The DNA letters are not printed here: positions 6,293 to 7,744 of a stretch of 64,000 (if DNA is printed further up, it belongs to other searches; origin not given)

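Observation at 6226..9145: Divergent accessory module: PAS-SARP/BTAD regulator, FmdE-like zinc-ribbon protein and CxxC redoxin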

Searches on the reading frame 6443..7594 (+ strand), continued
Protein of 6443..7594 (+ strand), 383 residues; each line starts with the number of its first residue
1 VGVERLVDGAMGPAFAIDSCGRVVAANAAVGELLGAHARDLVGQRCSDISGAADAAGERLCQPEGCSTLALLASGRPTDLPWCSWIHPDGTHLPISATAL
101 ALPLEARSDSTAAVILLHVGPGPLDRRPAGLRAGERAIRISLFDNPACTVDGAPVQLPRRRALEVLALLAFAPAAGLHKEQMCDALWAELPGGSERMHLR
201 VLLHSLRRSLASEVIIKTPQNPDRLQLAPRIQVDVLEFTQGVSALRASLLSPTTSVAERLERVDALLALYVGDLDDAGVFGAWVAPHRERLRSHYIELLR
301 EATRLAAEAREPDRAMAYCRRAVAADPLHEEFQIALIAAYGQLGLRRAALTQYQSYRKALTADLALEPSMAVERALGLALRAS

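Call 90: search_protein_families(library=pfam, proteins=[L092:3722-5143:+, L092:2771-3643:-, L092:2089-2718:+, L092:1453-2034:-, L092:791-1456:-, L092:5023-6300:+, L092:6170-6967:+, L092:7106-8071:-], max_evalue=0.001)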
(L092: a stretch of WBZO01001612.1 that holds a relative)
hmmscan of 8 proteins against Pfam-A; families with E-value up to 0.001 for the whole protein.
L092:3722-5143:+ (473 aa): 0 families

L092:2771-3643:- (290 aa): 2 families
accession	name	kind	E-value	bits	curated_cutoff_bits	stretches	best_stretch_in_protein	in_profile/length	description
PF00578.27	AhpC-TSA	-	1.7e-25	89.8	26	1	27-155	2-121/124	AhpC/TSA family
PF08534.16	Redoxin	-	7.5e-15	55.4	26.6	1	27-158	3-131/148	Redoxin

L092:2089-2718:+ (209 aa): 2 families
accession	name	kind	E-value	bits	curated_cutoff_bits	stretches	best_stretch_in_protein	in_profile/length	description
PF02082.26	Rrf2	-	3.8e-31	108.4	30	1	52-181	1-131/132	Iron-dependent Transcriptional regulator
PF03444.21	HrcA_DNA-bdg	-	0.0003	20.8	21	1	76-115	25-64/79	Winged helix-turn-helix transcription repressor, HrcA DNA-binding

L092:1453-2034:- (193 aa): 2 families
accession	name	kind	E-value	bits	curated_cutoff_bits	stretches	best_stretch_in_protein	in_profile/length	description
PF02082.26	Rrf2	-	2.2e-30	105.9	30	1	22-151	1-131/132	Iron-dependent Transcriptional regulator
PF03444.21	HrcA_DNA-bdg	-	2.5e-07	30.7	21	1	23-85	3-64/79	Winged helix-turn-helix transcription repressor, HrcA DNA-binding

L092:791-1456:- (221 aa): 6 families
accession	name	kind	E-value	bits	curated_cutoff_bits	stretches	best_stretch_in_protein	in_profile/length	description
PF02742.21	Fe_dep_repr_C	-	5.6e-22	78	27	1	69-137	1-69/70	Iron dependent repressor, metal binding and dimerisation domain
PF04023.20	FeoA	-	1.1e-12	48.2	23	1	149-220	2-73/74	FeoA domain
PF01325.25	Fe_dep_repress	-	2.7e-09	37.5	26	1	13-61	8-55/60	Iron dependent repressor, N-terminal DNA binding domain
PF12802.13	MarR_2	-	2.6e-05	24.7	27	1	15-59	11-51/61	MarR family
PF13412.12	HTH_24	-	0.00023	21.1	21.9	1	33-59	22-48/48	Winged helix-turn-helix DNA-binding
PF09339.16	HTH_IclR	-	0.00077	19.6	22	0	31-60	21-50/52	IclR helix-turn-helix domain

L092:5023-6300:+ (425 aa): 1 family
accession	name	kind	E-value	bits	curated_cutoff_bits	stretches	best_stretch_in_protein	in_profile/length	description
PF03704.23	BTAD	-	7.3e-13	49.5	22.1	1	274-403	2-129/146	Bacterial transcriptional activator domain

L092:6170-6967:+ (265 aa): 2 families
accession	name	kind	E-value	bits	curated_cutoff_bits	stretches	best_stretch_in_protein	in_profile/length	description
PF02663.19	FmdE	-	2.2e-24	86.4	22.9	1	72-197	2-131/133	FmdE, Molybdenum formylmethanofuran dehydrogenase operon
PF01258.23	zf-dskA_traR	-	0.00048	20.5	24.9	0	222-249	6-33/36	Prokaryotic dksA/traR C4-type zinc finger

L092:7106-8071:- (321 aa): 1 family
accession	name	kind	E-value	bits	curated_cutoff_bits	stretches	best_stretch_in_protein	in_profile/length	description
PF02628.20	COX15-CtaA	-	2.2e-42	145.6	29.9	1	31-302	4-322/322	Cytochrome oxidase assembly protein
